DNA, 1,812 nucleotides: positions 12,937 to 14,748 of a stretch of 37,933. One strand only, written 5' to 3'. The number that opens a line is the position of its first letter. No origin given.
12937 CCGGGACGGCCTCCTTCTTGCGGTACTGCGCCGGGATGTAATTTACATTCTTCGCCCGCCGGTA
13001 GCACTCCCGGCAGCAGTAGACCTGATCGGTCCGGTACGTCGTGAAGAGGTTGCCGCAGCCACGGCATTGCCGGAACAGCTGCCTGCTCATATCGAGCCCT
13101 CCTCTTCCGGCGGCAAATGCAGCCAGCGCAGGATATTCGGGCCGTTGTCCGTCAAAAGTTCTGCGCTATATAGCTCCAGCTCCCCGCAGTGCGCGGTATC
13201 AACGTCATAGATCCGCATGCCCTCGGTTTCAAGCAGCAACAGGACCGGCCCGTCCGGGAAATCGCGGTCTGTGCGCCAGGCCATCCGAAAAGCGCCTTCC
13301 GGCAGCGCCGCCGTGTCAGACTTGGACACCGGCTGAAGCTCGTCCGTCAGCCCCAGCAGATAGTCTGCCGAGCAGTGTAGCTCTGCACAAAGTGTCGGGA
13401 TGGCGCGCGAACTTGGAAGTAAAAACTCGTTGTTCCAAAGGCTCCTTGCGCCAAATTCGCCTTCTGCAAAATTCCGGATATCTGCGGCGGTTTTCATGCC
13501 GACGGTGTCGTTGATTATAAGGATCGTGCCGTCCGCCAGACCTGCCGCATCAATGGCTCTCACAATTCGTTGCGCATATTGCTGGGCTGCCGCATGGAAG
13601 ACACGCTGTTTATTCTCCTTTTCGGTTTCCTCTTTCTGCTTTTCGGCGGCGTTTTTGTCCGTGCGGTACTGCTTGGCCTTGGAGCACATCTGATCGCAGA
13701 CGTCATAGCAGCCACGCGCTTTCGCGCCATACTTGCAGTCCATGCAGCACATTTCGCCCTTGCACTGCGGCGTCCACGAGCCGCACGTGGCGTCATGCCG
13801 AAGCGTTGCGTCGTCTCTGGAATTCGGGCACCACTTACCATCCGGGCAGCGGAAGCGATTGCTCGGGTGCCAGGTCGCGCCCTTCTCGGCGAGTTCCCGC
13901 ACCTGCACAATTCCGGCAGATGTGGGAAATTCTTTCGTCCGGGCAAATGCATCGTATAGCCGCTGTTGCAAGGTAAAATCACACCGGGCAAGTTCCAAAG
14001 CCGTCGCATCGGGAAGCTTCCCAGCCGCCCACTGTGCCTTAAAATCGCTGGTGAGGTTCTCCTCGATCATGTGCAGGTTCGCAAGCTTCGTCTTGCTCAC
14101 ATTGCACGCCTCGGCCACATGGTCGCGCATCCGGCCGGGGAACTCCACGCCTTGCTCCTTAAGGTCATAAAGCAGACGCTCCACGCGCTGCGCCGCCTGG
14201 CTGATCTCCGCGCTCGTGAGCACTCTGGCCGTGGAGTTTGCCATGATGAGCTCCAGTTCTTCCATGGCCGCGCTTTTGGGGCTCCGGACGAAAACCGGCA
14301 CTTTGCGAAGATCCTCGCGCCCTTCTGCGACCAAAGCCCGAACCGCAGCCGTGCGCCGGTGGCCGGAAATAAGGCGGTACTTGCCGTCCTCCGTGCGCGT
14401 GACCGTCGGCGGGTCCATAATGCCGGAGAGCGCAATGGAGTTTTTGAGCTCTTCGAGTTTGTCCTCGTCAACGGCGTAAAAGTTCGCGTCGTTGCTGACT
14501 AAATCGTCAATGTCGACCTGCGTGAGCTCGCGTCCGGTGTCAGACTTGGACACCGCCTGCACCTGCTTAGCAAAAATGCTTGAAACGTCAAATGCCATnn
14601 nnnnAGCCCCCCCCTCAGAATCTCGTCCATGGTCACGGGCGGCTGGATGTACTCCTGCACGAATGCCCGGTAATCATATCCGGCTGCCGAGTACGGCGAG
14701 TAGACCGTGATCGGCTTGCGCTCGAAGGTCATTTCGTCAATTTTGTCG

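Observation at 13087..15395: ParA plus an atypical multi-domain ParB in a phage that also has an integrase and a tRNA-type attP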

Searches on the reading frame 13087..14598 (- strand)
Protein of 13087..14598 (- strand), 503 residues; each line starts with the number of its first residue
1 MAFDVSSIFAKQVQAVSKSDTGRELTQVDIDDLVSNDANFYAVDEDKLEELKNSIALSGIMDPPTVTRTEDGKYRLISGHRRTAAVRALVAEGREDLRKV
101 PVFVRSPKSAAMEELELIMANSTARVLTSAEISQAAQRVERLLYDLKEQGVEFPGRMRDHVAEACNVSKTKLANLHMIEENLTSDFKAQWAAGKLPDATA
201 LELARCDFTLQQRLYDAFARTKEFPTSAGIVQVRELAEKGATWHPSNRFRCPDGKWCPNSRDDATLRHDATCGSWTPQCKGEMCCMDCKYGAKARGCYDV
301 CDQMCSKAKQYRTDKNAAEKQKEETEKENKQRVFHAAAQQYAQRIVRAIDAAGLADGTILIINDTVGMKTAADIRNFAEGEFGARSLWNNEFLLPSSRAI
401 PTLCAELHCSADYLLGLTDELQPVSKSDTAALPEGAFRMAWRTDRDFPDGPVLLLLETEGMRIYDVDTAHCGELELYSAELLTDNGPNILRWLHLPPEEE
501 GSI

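Call 6: search_protein_families(library=pfam, proteins=[window:13087-14598:-], max_evalue=0.01)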
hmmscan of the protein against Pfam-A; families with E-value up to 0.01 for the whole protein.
window:13087-14598:- (503 aa): 1 family
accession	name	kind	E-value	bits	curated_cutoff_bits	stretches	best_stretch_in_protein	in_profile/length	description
PF02195.25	ParB_N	-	7.7e-10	39.1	26.3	1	24-118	2-91/95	ParB N-terminal domain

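Call 7: search_protein_families(library=phrogs, proteins=[window:13087-14598:-], max_evalue=0.01)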
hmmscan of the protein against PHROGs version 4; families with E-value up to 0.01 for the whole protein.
window:13087-14598:- (503 aa): 19 families
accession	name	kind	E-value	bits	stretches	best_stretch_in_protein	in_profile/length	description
phrog_27290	-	unknown function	4.5e-92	310.4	1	6-432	7-426/517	-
phrog_4715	-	DNA, RNA and nucleotide metabolism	4.4e-35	122.2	1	19-345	141-421/630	ParB-like partition protein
phrog_15982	-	unknown function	1.4e-30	107.7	1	12-332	13-348/453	-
phrog_3264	-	DNA, RNA and nucleotide metabolism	2.8e-16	61.1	1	13-167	37-188/337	ParB-like partition protein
phrog_6218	-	DNA, RNA and nucleotide metabolism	2.2e-11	44.6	1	26-138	6-113/506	ParB-like partition protein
phrog_3951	-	unknown function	2.9e-10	41.1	1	13-91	6-88/301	-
phrog_1033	-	DNA, RNA and nucleotide metabolism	1.1e-09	39.6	1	26-139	39-148/334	ParB-like partition protein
phrog_498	-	other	4e-09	36.5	1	14-126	24-128/633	DNA methyltransferase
phrog_26387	-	DNA, RNA and nucleotide metabolism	4.3e-07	30.6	1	26-104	11-84/252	ParB-like partition nuclease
phrog_2159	-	DNA, RNA and nucleotide metabolism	5e-06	27.1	1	23-108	59-144/365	ParB-like partition protein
phrog_723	-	DNA, RNA and nucleotide metabolism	1.9e-05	25.5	1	22-105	10-86/223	ParB-like partition protein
phrog_620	-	DNA, RNA and nucleotide metabolism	2.6e-05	25.4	1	24-125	8-99/217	ParB-like partition protein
phrog_12047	-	DNA, RNA and nucleotide metabolism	5.8e-05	23.8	1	44-141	17-104/301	ParB-like partition nuclease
phrog_7405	-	unknown function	0.0001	23.1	1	11-86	10-85/250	-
phrog_4272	-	unknown function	0.0016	17.9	1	44-126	426-510/764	-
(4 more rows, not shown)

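Call 8: search_dna_similar(query=window:13087-14598:-, collection=phages, mode=protein, max_rows=30)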
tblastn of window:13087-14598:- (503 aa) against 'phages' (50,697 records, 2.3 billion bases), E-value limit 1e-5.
Records with a match: 7; places in all: 7; records where one place covers at least 80% of the query: 2.
Best place of each record, by identity: <60% 7.
By first word of the organism name: Bacteriophage 5; Flavonifractor 1; Clostridium 1.
By host as written in the record: - 5; Flavonifractor plautii 1; Enterocloster clostridioformis 1.
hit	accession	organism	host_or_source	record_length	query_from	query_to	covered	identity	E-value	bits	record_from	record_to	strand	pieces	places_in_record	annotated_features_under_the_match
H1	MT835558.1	Bacteriophage sp.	human fecal samples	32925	3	500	99%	37.1%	1e-75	265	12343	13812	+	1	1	record has no annotation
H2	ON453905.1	Flavonifractor phage Cormatin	Flavonifractor plautii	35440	3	431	85%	42.2%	4e-70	249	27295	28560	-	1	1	hypothetical protein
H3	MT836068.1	Bacteriophage sp.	human fecal samples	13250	3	312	62%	39.2%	4e-49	187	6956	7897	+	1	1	record has no annotation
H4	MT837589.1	Bacteriophage sp.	human fecal samples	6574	3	216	43%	37.0%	2e-28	125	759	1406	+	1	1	record has no annotation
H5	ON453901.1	Clostridium phage Saumur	Enterocloster clostridioformis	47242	11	274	52%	29.8%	6e-20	100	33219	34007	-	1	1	ParB-like partition protein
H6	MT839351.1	Bacteriophage sp.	human fecal samples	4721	23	215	38%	28.9%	9e-6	54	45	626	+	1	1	record has no annotation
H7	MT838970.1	Bacteriophage sp.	human fecal samples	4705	51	215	33%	30.9%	3e-10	69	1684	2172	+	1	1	record has no annotation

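Call 13: find_homologous_proteins(query=window:13087-14598:-, max_evalue=0.001)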
Query window:13087-14598:- (503 aa): 1417 proteins with E <= 0.001 among 8000 candidates; the best 120 are listed.
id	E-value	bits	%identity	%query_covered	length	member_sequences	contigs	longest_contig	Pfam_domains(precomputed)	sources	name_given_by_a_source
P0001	0.0e+0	1061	93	100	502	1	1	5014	PF02195.27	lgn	-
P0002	0.0e+0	1033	92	100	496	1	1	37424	PF02195.27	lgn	-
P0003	0.0e+0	1027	90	100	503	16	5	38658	PF02195.27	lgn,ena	-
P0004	2.5e-297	1005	89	100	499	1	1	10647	PF02195.27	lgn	-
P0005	5.5e-297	1003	89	100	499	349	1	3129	PF02195.27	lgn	-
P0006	6.9e-288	973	87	100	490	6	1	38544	PF02195.27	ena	-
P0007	9.4e-288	973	87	100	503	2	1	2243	PF02195.27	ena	-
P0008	3.6e-286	968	85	100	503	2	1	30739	PF02195.27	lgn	-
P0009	7.2e-286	967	86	99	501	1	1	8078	PF02195.27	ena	-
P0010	2.2e-285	965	87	100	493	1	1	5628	PF02195.27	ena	-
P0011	4.4e-285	964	85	100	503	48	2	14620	PF02195.27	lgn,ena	-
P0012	4.8e-285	964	87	99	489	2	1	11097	PF02195.27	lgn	-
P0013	8.7e-285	963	88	99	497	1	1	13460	PF02195.27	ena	-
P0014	4.0e-283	958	84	100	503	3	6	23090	PF02195.27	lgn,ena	-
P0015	2.7e-282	955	85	100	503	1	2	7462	PF02195.27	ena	-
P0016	1.2e-280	950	84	100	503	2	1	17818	PF02195.27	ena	-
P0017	3.2e-280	948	85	99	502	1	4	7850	PF02195.27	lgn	-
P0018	1.7e-279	946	86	100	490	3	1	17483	PF02195.27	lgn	-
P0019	6.0e-278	941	86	99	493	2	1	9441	PF02195.27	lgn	-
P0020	1.1e-276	937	84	100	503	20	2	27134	PF02195.27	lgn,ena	-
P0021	3.7e-275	931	83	100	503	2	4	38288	PF02195.27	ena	-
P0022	8.0e-275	930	83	100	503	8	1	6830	PF02195.27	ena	-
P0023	3.7e-273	925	83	100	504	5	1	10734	PF02195.27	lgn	-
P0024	3.6e-271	918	82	100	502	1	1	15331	PF02195.27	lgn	-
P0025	5.7e-271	918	83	100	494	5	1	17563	PF02195.27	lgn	-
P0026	7.2e-268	907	82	100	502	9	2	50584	PF02195.27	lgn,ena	-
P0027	3.2e-266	902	82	99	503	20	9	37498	PF02195.27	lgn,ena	-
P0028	4.6e-266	901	83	100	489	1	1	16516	PF02195.27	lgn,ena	-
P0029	5.8e-266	901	83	99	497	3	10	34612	PF02195.27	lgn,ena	-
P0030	1.1e-265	900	83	99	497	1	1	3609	PF02195.27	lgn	-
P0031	1.3e-265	900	82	99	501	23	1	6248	PF02195.27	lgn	-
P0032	1.3e-265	900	81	100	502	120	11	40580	PF02195.27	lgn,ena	-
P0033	2.7e-264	896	81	100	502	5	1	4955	PF02195.27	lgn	-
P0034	9.4e-263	891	81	99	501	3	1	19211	PF02195.27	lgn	-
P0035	1.4e-262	890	80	100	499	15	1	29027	PF02195.27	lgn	-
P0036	7.5e-262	888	81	100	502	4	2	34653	PF02195.27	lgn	-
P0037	9.8e-262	887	80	100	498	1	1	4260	PF02195.27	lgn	-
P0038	4.5e-261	885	81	99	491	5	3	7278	PF02195.27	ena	-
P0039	7.8e-258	874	79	100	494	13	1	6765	PF02195.27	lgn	-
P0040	1.5e-255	867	79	99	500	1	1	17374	PF02195.27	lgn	-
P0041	4.5e-253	859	80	99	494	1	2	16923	PF02195.27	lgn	-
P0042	8.5e-253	858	76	100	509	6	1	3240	PF02195.27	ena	-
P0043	2.1e-252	856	78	99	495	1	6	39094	PF02195.27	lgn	-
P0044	2.0e-251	853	79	100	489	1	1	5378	PF02195.27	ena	-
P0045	1.9e-250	850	78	100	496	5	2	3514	PF02195.27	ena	-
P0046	2.0e-250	850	77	100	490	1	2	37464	PF02195.27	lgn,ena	-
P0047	2.1e-250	850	78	100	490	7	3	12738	PF02195.27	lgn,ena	-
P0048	4.8e-250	849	79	100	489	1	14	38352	PF02195.27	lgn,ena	-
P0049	9.3e-250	848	79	99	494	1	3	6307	PF02195.27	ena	-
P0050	1.9e-249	847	78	99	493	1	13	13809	PF02195.27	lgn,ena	-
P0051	2.9e-249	846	77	100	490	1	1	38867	PF02195.27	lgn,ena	-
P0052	2.4e-248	843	78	99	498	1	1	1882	PF02195.27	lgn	-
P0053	1.0e-247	841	77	100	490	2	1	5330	PF02195.27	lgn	-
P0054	1.1e-247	841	77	100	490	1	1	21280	PF02195.27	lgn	-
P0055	1.8e-247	840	77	100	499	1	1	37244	PF02195.27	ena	-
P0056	2.2e-247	840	77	100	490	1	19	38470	PF02195.27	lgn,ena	-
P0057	2.9e-247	839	77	100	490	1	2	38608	PF02195.27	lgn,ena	-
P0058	3.3e-247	839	77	100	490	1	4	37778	PF02195.27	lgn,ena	-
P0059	4.0e-247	839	77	100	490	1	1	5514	PF02195.27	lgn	-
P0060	5.7e-247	839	77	100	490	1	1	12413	PF02195.27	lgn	-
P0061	1.3e-246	837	77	100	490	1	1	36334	PF02195.27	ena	-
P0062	2.0e-246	837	77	100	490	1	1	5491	PF02195.27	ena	-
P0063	3.1e-246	836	77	100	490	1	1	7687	PF02195.27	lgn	-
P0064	3.1e-246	836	79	99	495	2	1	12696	PF02195.27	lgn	-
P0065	3.6e-246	836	77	99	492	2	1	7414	PF02195.27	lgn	-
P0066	1.4e-245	834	77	100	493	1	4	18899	PF02195.27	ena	-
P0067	2.2e-245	833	76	100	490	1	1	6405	PF02195.27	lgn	-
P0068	2.4e-245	833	76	100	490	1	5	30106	PF02195.27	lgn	-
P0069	5.7e-245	832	77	100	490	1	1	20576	PF02195.27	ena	-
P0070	2.7e-244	830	77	100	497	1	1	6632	PF02195.27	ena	-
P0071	1.6e-243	827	76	100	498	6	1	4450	PF02195.27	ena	-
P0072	9.6e-243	825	76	100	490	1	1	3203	PF02195.27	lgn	-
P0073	1.7e-242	824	76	100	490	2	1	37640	PF02195.27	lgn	-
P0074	2.3e-242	823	77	99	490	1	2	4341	PF02195.27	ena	-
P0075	3.0e-242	823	76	100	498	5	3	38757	PF02195.27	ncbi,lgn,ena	-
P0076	3.9e-242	823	76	100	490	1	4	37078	PF02195.27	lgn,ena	-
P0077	4.4e-242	822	76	100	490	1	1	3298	PF02195.27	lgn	-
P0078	1.4e-241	821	77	99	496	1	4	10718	PF02195.27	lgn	-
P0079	7.1e-241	818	75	100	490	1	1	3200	PF02195.27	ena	-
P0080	1.6e-240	817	77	100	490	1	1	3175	PF02195.27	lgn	-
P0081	3.9e-240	816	75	99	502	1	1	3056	PF02195.27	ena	-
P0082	3.9e-240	816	76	100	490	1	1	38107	PF02195.27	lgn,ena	-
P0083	1.4e-239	814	75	100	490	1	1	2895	PF02195.27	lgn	-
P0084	1.5e-239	814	75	100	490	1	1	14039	PF02195.27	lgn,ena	-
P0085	6.0e-239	812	75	99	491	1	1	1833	PF02195.27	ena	-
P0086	1.4e-238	811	75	100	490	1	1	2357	PF02195.27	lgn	-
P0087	2.1e-238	810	76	100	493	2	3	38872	PF02195.27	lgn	-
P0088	3.0e-238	810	75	100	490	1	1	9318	PF02195.27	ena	-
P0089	3.0e-238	810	75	99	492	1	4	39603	PF02195.27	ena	-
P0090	3.3e-238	810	75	100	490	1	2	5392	PF02195.27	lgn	-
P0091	4.9e-238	809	75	100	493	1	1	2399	PF02195.27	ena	-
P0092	6.5e-238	809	75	100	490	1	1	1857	PF02195.27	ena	-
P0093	6.8e-238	809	75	100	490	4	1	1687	PF02195.27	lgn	-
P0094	5.1e-237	806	74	99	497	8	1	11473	PF02195.27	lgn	-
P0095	2.0e-236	804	76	99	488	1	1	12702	PF02195.27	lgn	-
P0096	3.2e-236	803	75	100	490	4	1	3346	PF02195.27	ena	-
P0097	3.7e-236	803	74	100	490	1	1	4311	PF02195.27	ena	-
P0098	7.1e-236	802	76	99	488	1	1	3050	PF02195.27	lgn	-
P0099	1.4e-235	801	75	100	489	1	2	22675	PF02195.27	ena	-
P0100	6.2e-235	799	74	100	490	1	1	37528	PF02195.27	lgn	-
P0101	1.4e-234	798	75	99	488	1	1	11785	PF02195.27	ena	-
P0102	3.6e-233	793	74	100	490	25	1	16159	PF02195.27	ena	-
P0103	1.2e-232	791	74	100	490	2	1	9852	PF02195.27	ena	-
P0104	9.3e-232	788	74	100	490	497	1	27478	PF02195.27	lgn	-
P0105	5.0e-231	786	73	100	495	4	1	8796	PF02195.27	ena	-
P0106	1.2e-230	785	74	100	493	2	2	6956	PF02195.27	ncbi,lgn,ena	-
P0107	3.3e-230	783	74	99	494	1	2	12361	PF02195.27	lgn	-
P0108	3.4e-229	780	73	100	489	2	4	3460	PF02195.27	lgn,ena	-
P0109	8.9e-228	775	73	100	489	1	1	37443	PF02195.27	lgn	-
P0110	2.0e-227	774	73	99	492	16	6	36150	PF02195.27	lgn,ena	-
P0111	2.8e-227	774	73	100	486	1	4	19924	PF02195.27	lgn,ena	-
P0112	6.1e-227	772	72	100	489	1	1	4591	PF02195.27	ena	-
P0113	6.4e-227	772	73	99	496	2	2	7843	PF02195.27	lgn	-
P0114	2.0e-226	771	73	100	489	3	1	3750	PF02195.27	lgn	-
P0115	5.0e-226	769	73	100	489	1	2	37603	PF02195.27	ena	-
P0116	1.1e-225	768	73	100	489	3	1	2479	PF02195.27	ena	-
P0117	4.1e-225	766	72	100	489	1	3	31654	PF02195.27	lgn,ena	-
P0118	2.5e-224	764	71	99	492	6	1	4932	PF02195.27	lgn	-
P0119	1.5e-223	761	72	100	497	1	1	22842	PF02195.27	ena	-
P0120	1.6e-223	761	73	99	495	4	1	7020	PF02195.27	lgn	-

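Call 15: find_encoding_contigs(protein=P0026, flank=10000, max_places=4)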
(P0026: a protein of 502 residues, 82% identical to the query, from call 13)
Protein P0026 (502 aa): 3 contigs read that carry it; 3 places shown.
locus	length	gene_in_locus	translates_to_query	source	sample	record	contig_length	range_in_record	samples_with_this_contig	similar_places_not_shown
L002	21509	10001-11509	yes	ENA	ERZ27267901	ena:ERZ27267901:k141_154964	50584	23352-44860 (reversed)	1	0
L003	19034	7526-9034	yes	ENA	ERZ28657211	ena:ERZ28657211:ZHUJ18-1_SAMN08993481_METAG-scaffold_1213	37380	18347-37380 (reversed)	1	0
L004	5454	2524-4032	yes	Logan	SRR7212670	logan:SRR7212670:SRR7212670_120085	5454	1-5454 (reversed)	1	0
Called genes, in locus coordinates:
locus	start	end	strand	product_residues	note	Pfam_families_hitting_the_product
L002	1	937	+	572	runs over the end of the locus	PF00498:FHA, PF16697:Yop-YscD_cpl, PF01098:FTSW_RODA_SPOVE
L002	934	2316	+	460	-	PF00905:Transpeptidase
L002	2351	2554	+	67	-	-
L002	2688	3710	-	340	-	PF14659:Phage_int_SAM_3 (weak), PF22022:Phage_int_M, PF00589:Phage_integrase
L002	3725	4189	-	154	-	PF13560:HTH_31 (weak), PF01381:HTH_3 (weak), PF13443:HTH_26 (weak)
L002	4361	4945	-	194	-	-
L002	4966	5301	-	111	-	-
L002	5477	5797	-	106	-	PF12844:HTH_19, PF13560:HTH_31, PF01381:HTH_3, PF13443:HTH_26 (faint)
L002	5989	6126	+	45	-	PF01381:HTH_3 (weak)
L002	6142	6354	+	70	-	PF12728:HTH_17 (weak)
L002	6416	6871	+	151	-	PF01381:HTH_3, PF13560:HTH_31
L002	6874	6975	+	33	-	-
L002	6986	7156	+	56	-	-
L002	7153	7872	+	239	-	PF13730:HTH_36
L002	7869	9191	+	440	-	PF00772:DnaB, PF13481:AAA_25 (faint), PF03796:DnaB_C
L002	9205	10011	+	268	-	PF00142:Fer4_NifH (weak), PF01656:CbiA, PF06564:CBP_BcsQ (faint), PF10609:ParA (faint), PF13614:AAA_31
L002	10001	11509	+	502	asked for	PF02195:ParB_N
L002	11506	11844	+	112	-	-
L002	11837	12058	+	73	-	PF13443:HTH_26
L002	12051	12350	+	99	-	-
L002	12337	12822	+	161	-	PF04448:DUF551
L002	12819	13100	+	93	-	PF14359:DUF4406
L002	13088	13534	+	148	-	-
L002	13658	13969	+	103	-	PF11750:DUF3307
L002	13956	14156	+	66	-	-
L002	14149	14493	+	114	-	-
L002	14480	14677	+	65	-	-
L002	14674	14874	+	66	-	-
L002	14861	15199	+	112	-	-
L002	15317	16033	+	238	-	PF23343:REP_ORF2-G2P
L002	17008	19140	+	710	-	PF05119:Terminase_4 (weak), PF03354:TerL_ATPase, PF20441:TerL_nuclease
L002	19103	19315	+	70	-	-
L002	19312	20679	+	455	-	-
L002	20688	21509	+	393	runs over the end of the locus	PF04860:Phage_portal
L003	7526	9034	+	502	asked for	PF02195:ParB_N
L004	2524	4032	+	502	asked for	PF02195:ParB_N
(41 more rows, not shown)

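Call 22: search_solved_structures(query=window:13087-14598:-, max_evalue=1, show_alignments=2)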
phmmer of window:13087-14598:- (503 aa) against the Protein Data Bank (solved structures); distinct sequences matched with E-value up to 1: 11.
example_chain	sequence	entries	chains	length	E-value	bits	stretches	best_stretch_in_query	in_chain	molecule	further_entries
7bnr_A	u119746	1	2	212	3.5e-06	29.5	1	37-167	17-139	ParB family protein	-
7ol9_A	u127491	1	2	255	4.1e-06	29.3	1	13-151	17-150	Nucleoid occlusion protein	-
7bnk_A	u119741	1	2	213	6.2e-06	28.7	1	43-167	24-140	ParB family protein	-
7o0n_A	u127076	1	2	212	1.2e-05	27.8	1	43-167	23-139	ParB family protein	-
4umk_A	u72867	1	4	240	1.9e-05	27.1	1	23-185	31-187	PROBABLE CHROMOSOME-PARTITIONING PROTEIN PARB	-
6t1f_A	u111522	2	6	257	2.5e-05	26.7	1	43-220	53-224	Chromosome-partitioning protein ParB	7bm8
6sdk_A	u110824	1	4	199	4.1e-05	26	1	42-166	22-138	Stage 0 sporulation protein J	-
7nfu_A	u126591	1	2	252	0.00088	21.6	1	12-135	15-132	Nucleoid occlusion protein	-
7ng0_A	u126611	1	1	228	0.0036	19.6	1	42-136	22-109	Nucleoid occlusion protein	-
1vz0_A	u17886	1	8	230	0.029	16.6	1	44-168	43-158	Chromosome-partitioning protein Spo0J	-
8amz_R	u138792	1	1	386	0.94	11.6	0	207-263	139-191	PCI domain-containing protein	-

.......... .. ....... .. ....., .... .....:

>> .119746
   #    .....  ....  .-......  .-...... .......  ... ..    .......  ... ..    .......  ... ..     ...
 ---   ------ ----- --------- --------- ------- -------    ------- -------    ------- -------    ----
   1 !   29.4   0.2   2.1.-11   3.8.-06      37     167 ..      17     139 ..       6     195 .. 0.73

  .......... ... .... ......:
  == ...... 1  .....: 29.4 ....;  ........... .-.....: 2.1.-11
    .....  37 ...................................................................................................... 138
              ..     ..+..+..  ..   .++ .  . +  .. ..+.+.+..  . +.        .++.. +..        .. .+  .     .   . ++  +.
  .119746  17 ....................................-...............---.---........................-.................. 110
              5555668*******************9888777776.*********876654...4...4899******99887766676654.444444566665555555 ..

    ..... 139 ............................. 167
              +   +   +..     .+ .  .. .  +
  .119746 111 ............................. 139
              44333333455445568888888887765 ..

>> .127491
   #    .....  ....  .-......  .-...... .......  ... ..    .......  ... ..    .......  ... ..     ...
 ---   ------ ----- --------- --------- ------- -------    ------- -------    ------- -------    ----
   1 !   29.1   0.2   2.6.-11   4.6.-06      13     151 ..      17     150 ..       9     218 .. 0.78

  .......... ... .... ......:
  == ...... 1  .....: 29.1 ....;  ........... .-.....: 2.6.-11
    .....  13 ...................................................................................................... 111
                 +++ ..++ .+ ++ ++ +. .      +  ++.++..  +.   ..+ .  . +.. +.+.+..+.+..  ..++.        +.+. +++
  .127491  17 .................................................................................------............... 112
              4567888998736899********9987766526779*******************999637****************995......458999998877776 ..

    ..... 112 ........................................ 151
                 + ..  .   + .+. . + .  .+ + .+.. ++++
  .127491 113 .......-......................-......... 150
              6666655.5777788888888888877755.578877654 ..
